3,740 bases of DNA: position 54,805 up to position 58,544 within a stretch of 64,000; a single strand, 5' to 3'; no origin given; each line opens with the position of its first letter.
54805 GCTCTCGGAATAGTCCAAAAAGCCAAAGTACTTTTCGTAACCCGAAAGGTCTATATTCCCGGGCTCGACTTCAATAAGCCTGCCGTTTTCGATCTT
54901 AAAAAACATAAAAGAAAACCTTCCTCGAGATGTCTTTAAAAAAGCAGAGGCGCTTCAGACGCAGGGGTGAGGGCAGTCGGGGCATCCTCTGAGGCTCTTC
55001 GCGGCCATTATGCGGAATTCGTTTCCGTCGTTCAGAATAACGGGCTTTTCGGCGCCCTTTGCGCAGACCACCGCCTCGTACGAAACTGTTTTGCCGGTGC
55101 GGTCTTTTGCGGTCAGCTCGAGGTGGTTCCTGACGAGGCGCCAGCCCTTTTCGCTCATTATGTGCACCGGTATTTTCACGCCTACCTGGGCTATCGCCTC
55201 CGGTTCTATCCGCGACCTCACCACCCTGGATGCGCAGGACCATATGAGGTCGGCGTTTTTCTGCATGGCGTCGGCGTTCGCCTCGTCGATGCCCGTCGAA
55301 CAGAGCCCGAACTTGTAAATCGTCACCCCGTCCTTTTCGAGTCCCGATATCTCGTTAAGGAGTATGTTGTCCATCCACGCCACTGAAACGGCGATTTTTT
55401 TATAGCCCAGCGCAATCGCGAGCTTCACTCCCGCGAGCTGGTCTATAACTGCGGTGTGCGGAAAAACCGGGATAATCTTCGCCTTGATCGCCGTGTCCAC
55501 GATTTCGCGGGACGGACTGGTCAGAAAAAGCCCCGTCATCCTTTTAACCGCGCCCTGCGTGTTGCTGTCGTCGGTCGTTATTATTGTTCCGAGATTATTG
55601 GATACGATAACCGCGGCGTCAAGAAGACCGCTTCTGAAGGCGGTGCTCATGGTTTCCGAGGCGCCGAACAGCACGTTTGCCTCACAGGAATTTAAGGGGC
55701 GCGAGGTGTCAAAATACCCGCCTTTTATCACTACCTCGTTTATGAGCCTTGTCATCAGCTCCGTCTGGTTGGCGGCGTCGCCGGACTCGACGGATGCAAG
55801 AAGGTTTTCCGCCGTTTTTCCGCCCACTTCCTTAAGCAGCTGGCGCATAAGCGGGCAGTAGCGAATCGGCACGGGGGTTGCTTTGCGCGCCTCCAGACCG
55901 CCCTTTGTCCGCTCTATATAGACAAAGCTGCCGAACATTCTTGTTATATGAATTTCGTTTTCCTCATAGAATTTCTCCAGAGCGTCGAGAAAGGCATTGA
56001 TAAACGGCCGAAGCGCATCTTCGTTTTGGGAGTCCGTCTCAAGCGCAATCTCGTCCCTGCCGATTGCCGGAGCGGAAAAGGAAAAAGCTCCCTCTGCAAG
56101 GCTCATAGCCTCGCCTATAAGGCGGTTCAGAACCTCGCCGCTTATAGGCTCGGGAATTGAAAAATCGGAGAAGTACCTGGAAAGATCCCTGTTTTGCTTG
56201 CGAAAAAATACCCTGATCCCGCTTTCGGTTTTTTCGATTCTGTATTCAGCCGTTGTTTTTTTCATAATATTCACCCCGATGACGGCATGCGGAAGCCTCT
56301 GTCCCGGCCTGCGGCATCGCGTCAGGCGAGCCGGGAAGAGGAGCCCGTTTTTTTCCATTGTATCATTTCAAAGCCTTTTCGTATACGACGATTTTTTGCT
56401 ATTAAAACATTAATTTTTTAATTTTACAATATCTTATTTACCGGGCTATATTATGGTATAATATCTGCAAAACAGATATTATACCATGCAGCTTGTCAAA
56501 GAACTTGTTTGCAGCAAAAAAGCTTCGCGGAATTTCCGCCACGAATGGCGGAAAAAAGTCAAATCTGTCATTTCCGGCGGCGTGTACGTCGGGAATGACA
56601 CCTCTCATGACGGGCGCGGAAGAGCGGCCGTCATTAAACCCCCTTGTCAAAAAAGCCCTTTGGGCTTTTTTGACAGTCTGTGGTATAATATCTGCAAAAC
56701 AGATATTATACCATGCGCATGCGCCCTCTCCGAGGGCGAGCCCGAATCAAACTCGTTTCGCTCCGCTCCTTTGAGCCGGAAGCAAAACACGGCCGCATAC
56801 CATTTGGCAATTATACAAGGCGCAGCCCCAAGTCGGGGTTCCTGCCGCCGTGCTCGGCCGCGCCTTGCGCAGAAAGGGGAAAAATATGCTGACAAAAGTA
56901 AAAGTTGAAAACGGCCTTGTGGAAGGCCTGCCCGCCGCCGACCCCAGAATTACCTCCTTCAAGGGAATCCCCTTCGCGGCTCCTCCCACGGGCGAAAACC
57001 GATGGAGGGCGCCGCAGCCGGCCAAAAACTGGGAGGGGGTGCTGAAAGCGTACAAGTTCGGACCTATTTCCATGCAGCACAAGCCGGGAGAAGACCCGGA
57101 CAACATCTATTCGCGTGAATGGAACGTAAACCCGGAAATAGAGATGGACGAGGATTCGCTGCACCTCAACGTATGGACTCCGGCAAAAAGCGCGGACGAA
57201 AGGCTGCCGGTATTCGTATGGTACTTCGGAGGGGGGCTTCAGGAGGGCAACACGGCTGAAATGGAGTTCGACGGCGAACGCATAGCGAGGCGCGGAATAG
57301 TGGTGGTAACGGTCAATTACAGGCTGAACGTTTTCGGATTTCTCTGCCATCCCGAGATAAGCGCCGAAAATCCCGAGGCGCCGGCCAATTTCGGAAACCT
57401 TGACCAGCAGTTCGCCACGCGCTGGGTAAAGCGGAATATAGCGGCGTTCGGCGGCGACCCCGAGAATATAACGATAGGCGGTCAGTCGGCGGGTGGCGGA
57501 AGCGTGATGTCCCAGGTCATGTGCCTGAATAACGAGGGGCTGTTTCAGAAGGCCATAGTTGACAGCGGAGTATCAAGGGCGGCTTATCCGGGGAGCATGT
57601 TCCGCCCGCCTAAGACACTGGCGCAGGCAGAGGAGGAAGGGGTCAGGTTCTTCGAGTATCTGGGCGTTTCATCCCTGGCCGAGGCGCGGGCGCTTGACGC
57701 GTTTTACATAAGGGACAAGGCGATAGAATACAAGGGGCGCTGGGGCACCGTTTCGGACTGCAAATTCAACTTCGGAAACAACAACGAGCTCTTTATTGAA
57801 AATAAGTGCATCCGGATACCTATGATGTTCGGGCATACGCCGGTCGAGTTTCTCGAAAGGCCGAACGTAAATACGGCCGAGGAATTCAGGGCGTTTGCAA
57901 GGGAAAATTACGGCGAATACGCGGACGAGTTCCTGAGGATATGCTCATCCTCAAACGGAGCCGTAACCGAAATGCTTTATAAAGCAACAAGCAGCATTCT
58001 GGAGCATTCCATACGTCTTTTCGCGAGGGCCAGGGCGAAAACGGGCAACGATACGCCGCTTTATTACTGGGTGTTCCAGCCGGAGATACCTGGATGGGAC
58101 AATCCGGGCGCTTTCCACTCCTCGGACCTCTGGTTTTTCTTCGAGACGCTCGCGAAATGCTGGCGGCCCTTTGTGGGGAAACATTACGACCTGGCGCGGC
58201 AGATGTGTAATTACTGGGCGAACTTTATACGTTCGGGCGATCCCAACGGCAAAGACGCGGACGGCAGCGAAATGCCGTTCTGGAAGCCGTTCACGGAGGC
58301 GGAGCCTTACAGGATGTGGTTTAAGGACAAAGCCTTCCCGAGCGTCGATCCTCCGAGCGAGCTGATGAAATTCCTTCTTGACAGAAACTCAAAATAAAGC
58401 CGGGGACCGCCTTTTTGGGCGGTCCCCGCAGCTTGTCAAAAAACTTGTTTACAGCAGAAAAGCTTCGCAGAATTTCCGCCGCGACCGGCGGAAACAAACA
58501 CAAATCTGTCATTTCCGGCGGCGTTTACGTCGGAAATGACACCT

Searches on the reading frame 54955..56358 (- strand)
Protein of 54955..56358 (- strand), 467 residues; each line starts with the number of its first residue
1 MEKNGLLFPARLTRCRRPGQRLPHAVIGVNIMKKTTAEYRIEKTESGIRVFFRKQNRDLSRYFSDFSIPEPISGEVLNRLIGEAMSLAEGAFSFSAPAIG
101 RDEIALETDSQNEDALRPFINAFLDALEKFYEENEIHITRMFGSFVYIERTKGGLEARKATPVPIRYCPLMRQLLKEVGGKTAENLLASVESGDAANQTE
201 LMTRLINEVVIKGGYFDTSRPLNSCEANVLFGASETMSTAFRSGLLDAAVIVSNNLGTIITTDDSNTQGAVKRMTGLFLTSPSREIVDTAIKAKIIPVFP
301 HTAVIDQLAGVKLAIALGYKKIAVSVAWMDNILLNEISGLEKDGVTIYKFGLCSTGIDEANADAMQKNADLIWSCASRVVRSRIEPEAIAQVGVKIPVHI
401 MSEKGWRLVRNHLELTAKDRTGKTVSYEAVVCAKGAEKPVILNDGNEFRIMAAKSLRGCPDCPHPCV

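Call 60: search_protein_families(library=pfam, proteins=[window:54955-56358:-], max_evalue=0.00001)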
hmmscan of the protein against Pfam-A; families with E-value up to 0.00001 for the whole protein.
window:54955-56358:- (467 aa): 1 family
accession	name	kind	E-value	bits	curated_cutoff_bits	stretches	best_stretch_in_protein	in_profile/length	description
PF09872.14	DUF2099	-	1.1e-50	172.7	25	1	199-413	43-256/257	Uncharacterized protein conserved in archaea (DUF2099)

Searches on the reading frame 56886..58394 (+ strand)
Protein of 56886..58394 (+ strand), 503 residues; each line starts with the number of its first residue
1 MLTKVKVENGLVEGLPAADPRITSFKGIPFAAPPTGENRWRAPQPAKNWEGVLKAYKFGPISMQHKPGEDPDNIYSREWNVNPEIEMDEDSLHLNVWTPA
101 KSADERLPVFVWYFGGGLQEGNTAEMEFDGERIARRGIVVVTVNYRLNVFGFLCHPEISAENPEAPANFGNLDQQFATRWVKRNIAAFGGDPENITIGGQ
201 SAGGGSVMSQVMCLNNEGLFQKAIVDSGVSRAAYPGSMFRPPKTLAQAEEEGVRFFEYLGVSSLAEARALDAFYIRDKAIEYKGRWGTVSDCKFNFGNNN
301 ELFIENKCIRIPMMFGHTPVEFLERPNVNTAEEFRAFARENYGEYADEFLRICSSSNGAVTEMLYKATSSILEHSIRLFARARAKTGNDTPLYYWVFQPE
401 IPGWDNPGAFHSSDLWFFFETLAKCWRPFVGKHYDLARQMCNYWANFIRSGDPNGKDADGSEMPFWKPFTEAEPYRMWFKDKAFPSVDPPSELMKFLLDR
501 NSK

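Call 34: find_encoding_contigs(protein=window:56886-58394:+, flank=10000, max_places=10)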
Protein seq(503 aa) (503 aa): no gene with exactly this product is on record in the collection.

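Call 35: find_homologous_proteins(query=window:56886-58394:+, max_evalue=1e-50)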
Query seq(503 aa) (503 aa): 7540 proteins with E <= 1e-50 among 8000 candidates; the best 120 are listed.
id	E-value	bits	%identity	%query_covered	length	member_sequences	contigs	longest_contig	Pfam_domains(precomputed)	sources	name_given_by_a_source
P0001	0.0e+0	1196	100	100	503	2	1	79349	PF00135.35,PF07859.20,PF20434.6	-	-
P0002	4.7e-287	971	81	100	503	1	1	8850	PF00135.35,PF20434.6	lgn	-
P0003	4.8e-274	928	77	100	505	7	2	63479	PF00135.35,PF07859.20,PF20434.6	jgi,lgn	jgi:para-nitrobenzyl esterase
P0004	7.4e-274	927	78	100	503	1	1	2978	PF00135.35,PF20434.6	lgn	-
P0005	2.5e-273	925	75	100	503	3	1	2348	PF00135.35,PF20434.6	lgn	-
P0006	1.8e-272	923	78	98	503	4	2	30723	PF00135.35,PF07859.20,PF20434.6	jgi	-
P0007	6.0e-272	921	77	100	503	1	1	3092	PF00135.35,PF20434.6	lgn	-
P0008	4.8e-271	918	78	100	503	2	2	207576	PF00135.35,PF07859.20,PF20434.6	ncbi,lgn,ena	-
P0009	4.0e-270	915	77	100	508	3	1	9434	PF00135.35,PF07859.20,PF20434.6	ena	-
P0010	5.4e-268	908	76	100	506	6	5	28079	PF00135.35,PF07859.20,PF20434.6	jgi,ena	jgi:para-nitrobenzyl esterase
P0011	7.5e-268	907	76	100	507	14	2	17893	PF00135.35,PF07859.20,PF20434.6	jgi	jgi:para-nitrobenzyl esterase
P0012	1.5e-267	906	75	100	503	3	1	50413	PF00135.35,PF20434.6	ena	-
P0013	2.7e-267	905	76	100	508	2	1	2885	PF00135.35,PF07859.20,PF20434.6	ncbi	-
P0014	1.8e-265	899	75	100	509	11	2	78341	PF00135.35,PF20434.6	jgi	jgi:para-nitrobenzyl esterase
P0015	7.2e-265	897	75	100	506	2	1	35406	PF00135.35,PF20434.6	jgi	jgi:para-nitrobenzyl esterase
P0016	4.4e-264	895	76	98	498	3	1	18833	PF00135.35,PF07859.20,PF20434.6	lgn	-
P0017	2.1e-263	893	74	99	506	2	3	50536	PF00135.35,PF20434.6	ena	-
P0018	2.9e-263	892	74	100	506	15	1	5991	PF00135.35,PF20434.6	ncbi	-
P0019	4.8e-263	891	74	100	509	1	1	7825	PF00135.35,PF20434.6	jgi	jgi:para-nitrobenzyl esterase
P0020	7.9e-263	891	76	99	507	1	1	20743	PF00135.35,PF20434.6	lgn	-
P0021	3.4e-262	889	73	100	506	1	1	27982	PF00135.35,PF20434.6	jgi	jgi:para-nitrobenzyl esterase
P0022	3.7e-262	889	74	100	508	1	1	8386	PF00135.35,PF07859.20,PF20434.6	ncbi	-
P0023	4.9e-262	888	74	99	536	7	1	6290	PF00135.35,PF07859.20,PF20434.6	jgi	jgi:para-nitrobenzyl esterase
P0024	4.9e-262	888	75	99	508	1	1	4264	PF00135.35,PF07859.20,PF20434.6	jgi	jgi:para-nitrobenzyl esterase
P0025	1.4e-261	887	75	98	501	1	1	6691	PF00135.35,PF20434.6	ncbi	-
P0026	1.7e-261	886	74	99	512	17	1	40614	PF00135.35,PF07859.20,PF20434.6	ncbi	-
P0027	2.7e-261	886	75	99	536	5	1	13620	PF00135.35,PF20434.6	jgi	jgi:para-nitrobenzyl esterase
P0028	5.4e-261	885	74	100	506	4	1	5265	PF00135.35,PF07859.20,PF20434.6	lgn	-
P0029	9.7e-261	884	74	99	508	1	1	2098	PF00135.35,PF07859.20,PF20434.6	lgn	-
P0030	3.1e-260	882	73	99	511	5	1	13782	PF00135.35,PF07859.20,PF20434.6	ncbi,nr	ncbi:MAG: carboxylesterase family protein [Deltaproteobacteria bacterium]|nr:carboxylesterase family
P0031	3.9e-259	879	73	100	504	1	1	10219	PF00135.35,PF20434.6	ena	-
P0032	7.3e-259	878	73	100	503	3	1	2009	PF00135.35,PF20434.6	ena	-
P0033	9.4e-259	877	73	100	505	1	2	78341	PF00135.35,PF20434.6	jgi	jgi:para-nitrobenzyl esterase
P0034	1.3e-258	877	73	100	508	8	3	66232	PF00135.35,PF20434.6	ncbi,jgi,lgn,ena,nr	ncbi:MAG: carboxylesterase family protein [Desulfatiglans sp.]|jgi:para-nitrobenzyl esterase|nr:carb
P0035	9.0e-258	874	73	99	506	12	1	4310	PF00135.35,PF20434.6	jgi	jgi:para-nitrobenzyl esterase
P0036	2.9e-257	872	72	100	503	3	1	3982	PF00135.35,PF20434.6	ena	-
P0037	3.5e-257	872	74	100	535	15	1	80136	PF00135.35,PF07859.20,PF20434.6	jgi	-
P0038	9.2e-257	871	73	99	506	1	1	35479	PF00135.35,PF20434.6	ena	-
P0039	5.5e-256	868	72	99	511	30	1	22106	PF00135.35,PF20434.6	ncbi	-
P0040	1.2e-255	867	72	100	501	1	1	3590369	PF00135.35,PF07859.20,PF20434.6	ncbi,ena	-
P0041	2.4e-253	859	71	100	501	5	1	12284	PF00135.35,PF20434.6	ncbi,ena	-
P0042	2.0e-252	856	72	99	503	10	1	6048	PF00135.35,PF07859.20,PF20434.6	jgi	jgi:para-nitrobenzyl esterase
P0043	3.7e-252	856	71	99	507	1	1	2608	PF00135.35,PF20434.6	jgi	jgi:para-nitrobenzyl esterase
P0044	2.1e-251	853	73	99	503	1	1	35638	PF00135.35,PF20434.6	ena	-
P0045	1.1e-250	851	72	100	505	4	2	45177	PF00135.35,PF20434.6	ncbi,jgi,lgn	-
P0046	3.4e-250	849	72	100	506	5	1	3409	PF00135.35,PF20434.6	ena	-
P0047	1.7e-249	847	73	99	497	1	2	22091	PF00135.35,PF07859.20,PF20434.6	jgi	jgi:para-nitrobenzyl esterase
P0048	7.0e-249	845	72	99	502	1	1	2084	PF00135.35,PF07859.20,PF20434.6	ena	-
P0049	2.9e-248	843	71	100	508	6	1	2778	PF00135.35,PF20434.6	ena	-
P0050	2.7e-247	839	70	99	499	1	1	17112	PF00135.35,PF20434.6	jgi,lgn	jgi:para-nitrobenzyl esterase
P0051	2.9e-247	839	71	100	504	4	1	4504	PF00135.35,PF07859.20,PF20434.6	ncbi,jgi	jgi:para-nitrobenzyl esterase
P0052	2.7e-245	833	70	100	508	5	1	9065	PF00135.35,PF07859.20,PF20434.6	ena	-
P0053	3.3e-244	829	71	100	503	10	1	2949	PF00135.35,PF07859.20,PF20434.6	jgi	-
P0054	4.1e-244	829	71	100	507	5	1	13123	PF00135.35,PF20434.6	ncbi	-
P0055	4.6e-244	829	71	99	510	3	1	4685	PF00135.35,PF20434.6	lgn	-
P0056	1.3e-242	824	70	100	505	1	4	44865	PF00135.35,PF20434.6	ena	-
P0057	7.5e-242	821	70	100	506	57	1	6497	PF00135.35,PF07859.20,PF20434.6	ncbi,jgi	jgi:para-nitrobenzyl esterase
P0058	9.7e-242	821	70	100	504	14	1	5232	PF00135.35,PF07859.20,PF20434.6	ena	-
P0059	2.2e-241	820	70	100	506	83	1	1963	PF00135.35,PF07859.20,PF20434.6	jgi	jgi:Carboxylesterase type B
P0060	6.7e-240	815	68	100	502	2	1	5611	PF00135.35,PF07859.20,PF20434.6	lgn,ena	-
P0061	1.3e-239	814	70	99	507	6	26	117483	PF00135.35,PF07859.20,PF20434.6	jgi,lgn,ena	-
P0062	2.7e-239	813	70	99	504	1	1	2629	PF00135.35,PF07859.20,PF20434.6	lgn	-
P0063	4.9e-239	812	69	100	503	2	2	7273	PF00135.35,PF07859.20,PF20434.6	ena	-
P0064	1.1e-237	808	69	99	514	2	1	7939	PF00135.35,PF07859.20,PF20434.6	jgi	-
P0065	2.6e-237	806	69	100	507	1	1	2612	PF00135.35,PF20434.6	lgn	-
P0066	3.6e-237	806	69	99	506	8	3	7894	PF00135.35,PF07859.20,PF20434.6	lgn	-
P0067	3.8e-237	806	68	100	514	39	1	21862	PF00135.35,PF07859.20,PF20434.6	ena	-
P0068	4.7e-237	806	68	99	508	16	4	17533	PF00135.35,PF07859.20,PF20434.6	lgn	-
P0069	8.8e-237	805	69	100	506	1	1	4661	PF00135.35,PF07859.20,PF20434.6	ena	-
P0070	1.1e-236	804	68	100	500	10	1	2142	PF00135.35,PF20434.6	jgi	-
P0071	3.2e-236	803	68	100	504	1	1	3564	PF00135.35,PF20434.6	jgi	-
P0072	9.1e-236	801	68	100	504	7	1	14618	PF00135.35,PF20434.6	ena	-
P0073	9.3e-236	801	66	100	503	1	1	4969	PF00135.35,PF07859.20,PF20434.6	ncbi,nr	ncbi:MAG: carboxylesterase family protein [Parasporobacterium sp.]|nr:carboxylesterase family protei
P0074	3.2e-235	800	68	99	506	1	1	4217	PF00135.35,PF07859.20,PF20434.6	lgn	-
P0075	5.2e-235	799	67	100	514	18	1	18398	PF00135.35,PF07859.20,PF20434.6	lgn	-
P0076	7.0e-235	798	74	89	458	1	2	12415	PF00135.35,PF07859.20,PF20434.6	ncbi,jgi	ncbi:MAG: carboxylesterase family protein [Desulfobacteraceae bacterium]|jgi:para-nitrobenzyl estera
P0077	1.3e-234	798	68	100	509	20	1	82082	PF00135.35,PF07859.20,PF20434.6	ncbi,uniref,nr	ncbi:carboxylesterase/lipase family protein [Paenibacillus sedimenti]|uniref:Carboxylic ester hydrol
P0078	2.0e-234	797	69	99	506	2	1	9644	PF00135.35,PF07859.20,PF20434.6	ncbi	-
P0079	3.1e-234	796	67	100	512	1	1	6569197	PF00135.35,PF07859.20,PF20434.6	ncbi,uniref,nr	ncbi:carboxylesterase/lipase family protein [Paenibacillus hexagrammi]|uniref:Carboxylic ester hydro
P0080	3.4e-234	796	68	100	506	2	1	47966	PF00135.35,PF07859.20,PF20434.6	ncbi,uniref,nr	ncbi:carboxylesterase/lipase family protein [Clostridium thermarum]|uniref:carboxylesterase/lipase f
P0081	3.8e-234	796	68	100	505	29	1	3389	PF00135.35,PF07859.20,PF20434.6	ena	-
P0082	6.4e-234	795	68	100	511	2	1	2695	PF00135.35,PF07859.20,PF20434.6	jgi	jgi:para-nitrobenzyl esterase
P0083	1.5e-233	794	68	99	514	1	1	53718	PF00135.35,PF07859.20,PF20434.6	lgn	-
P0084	1.8e-233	794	66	100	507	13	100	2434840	PF00135.35,PF07859.20,PF20434.6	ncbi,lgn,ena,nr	ncbi:MAG: carboxylesterase family protein [Bacillota bacterium]|nr:carboxylesterase family protein [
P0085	2.7e-233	793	67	100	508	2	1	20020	PF00135.35,PF20434.6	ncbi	-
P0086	6.5e-233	792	67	99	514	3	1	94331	PF00135.35,PF07859.20,PF20434.6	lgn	-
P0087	6.5e-233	792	68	100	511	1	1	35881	PF00135.35,PF07859.20,PF20434.6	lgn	-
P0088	8.0e-233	792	67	99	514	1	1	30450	PF00135.35,PF07859.20,PF20434.6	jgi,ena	-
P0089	9.8e-233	791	68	99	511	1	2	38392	PF00135.35,PF07859.20,PF20434.6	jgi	jgi:para-nitrobenzyl esterase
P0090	9.8e-233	791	68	100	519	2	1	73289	PF00135.35,PF07859.20,PF20434.6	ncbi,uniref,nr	ncbi:carboxylesterase/lipase family protein [Paenibacillus piri]|uniref:Carboxylic ester hydrolase n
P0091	1.1e-232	791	68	99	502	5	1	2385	PF00135.35,PF20434.6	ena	-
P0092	1.8e-232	791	65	100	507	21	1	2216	PF00135.35,PF07859.20,PF20434.6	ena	-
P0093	1.9e-232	790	69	99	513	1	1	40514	PF00135.35,PF07859.20,PF20434.6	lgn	-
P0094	2.2e-232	790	69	100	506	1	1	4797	PF00135.35,PF07859.20,PF20434.6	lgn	-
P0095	3.2e-232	790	67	100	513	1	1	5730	PF00135.35,PF07859.20,PF20434.6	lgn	-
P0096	3.2e-232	790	66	99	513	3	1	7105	PF00135.35,PF07859.20,PF20434.6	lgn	-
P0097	3.3e-232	790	68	100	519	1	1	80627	PF00135.35,PF07859.20,PF20434.6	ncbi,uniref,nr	ncbi:carboxylesterase/lipase family protein [Paenibacillus cremeus]|uniref:Carboxylic ester hydrolas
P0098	4.1e-232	789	69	99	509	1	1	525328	PF00135.35,PF07859.20,PF20434.6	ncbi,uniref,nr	ncbi:carboxylesterase family protein [Paenibacillus sp. N4]|uniref:carboxylesterase/lipase family pr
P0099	4.5e-232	789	68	100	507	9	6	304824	PF00135.35,PF20434.6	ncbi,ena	-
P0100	4.6e-232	789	68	100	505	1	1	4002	PF00135.35,PF20434.6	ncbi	-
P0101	4.8e-232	789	67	100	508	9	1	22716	PF00135.35,PF07859.20,PF20434.6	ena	-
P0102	1.3e-231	788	67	100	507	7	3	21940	PF00135.35,PF07859.20,PF20434.6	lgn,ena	-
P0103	1.4e-231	788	67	100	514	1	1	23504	PF00135.35,PF07859.20,PF20434.6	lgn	-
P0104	2.1e-231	787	68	99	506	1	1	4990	PF00135.35,PF07859.20,PF20434.6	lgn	-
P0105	3.5e-231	786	64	100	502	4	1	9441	PF00135.35,PF07859.20,PF20434.6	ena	-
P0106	3.6e-231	786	66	100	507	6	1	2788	PF00135.35,PF07859.20,PF20434.6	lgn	-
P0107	4.5e-231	786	68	99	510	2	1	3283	PF00135.35,PF07859.20,PF20434.6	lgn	-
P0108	6.3e-231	785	68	100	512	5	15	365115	PF00135.35,PF20434.6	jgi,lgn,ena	jgi:para-nitrobenzyl esterase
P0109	7.3e-231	785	67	100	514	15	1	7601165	PF00135.35,PF07859.20,PF20434.6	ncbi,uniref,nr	ncbi:carboxylesterase/lipase family protein [Paenibacillus pabuli]|uniref:carboxylesterase/lipase fa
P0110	7.5e-231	785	66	100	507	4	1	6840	PF00135.35,PF07859.20,PF20434.6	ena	-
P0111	7.5e-231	785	67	100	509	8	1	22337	PF00135.35,PF07859.20,PF20434.6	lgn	-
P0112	7.8e-231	785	68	99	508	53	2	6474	PF00135.35,PF07859.20,PF20434.6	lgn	-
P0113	1.4e-230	784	67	100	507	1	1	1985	PF00135.35,PF20434.6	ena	-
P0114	1.5e-230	784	68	100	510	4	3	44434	PF00135.35,PF07859.20,PF20434.6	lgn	-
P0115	1.6e-230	784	65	100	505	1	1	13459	PF00135.35,PF20434.6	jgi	-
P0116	1.9e-230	784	68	99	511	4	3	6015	PF00135.35,PF07859.20,PF20434.6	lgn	-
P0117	2.6e-230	783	67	100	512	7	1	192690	PF00135.35,PF07859.20,PF20434.6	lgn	-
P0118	3.3e-230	783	67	100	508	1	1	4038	PF00135.35,PF07859.20,PF20434.6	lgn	-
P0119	3.9e-230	783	66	99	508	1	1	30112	PF00135.35,PF07859.20,PF20434.6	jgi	-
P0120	4.3e-230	783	67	100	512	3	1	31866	PF00135.35,PF07859.20,PF20434.6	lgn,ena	-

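Call 36: find_encoding_contigs(protein=P0001, flank=10000, max_places=6)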
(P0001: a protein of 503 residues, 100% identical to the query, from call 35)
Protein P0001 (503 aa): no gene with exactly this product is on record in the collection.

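Call 37: find_encoding_contigs(protein=P0002, flank=5000, max_places=4)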
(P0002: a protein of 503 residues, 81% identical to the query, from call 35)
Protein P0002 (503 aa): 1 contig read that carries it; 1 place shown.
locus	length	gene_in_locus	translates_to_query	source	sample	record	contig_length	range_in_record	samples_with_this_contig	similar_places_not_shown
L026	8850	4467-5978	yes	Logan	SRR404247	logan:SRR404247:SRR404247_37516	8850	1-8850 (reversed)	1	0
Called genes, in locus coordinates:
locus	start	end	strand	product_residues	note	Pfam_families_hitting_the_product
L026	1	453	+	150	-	?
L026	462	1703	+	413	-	PF25198:Spore_GerAC_N, PF05504:Spore_GerAC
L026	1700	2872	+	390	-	PF03845:Spore_permease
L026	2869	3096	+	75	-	-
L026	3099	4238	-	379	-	PF00990:GGDEF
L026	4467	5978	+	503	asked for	PF00135:COesterase, PF20434:BD-FAE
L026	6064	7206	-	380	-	PF00144:Beta-lactamase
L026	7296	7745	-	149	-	PF00903:Glyoxalase, PF13669:Glyoxalase_4, PF18029:Glyoxalase_6 (faint)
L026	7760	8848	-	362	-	?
